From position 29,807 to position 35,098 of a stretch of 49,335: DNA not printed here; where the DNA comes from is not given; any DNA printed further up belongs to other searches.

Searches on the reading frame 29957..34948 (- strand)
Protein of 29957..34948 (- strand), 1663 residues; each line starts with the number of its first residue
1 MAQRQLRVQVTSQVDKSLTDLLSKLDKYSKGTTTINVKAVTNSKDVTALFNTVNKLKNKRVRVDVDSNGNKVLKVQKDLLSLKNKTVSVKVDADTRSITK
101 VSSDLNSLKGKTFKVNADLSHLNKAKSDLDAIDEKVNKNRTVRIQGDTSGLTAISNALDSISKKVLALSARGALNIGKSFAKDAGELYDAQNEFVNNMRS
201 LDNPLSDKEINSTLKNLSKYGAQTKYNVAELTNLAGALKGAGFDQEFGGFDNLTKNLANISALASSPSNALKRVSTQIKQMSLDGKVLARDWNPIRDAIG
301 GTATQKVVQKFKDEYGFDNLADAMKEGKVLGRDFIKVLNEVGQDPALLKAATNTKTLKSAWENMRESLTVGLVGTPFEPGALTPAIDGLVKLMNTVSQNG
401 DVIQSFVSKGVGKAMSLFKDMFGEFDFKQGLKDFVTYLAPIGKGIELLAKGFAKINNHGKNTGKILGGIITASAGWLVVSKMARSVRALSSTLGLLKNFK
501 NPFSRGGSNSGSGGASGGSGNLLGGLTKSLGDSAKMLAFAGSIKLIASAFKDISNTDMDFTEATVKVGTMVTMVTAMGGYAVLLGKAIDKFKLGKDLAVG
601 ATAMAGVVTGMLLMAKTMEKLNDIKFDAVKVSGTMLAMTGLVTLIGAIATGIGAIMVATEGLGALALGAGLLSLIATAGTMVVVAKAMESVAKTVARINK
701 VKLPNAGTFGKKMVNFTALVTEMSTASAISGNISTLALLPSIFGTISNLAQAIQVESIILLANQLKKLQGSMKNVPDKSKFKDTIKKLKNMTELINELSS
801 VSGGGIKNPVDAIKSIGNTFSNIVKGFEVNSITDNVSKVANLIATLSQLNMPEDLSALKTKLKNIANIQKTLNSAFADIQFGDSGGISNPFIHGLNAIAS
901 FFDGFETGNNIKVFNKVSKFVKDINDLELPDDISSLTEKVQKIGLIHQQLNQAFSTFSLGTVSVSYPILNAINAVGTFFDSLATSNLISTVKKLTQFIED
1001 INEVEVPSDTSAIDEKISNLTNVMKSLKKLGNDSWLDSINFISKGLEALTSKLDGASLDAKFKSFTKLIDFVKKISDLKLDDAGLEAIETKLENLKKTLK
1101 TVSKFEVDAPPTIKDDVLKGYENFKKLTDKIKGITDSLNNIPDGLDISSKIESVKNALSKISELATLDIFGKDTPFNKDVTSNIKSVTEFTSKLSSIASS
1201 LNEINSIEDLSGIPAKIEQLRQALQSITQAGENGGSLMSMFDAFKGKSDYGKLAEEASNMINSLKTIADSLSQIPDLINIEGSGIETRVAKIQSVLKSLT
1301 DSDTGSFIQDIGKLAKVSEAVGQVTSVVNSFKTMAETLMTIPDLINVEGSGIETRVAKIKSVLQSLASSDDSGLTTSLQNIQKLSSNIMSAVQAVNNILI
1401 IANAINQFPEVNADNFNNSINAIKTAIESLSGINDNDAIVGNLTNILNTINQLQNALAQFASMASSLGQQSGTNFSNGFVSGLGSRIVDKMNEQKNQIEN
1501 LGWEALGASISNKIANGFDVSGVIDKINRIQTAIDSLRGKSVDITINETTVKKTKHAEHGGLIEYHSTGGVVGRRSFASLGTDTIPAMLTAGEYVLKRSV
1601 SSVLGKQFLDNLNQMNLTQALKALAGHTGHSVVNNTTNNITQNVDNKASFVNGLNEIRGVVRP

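Call 10: search_protein_families(library=phrogs, proteins=[window:29957-34948:-], max_evalue=0.001)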
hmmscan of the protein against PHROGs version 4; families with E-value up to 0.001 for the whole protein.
window:29957-34948:- (1663 aa): 2 families
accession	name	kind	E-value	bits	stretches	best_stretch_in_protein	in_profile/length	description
phrog_35723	-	unknown function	1.6e-15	56.9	1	1319-1652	1347-1697/1720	-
phrog_1204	-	tail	1.1e-12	47.7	1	96-753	105-827/1483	tail protein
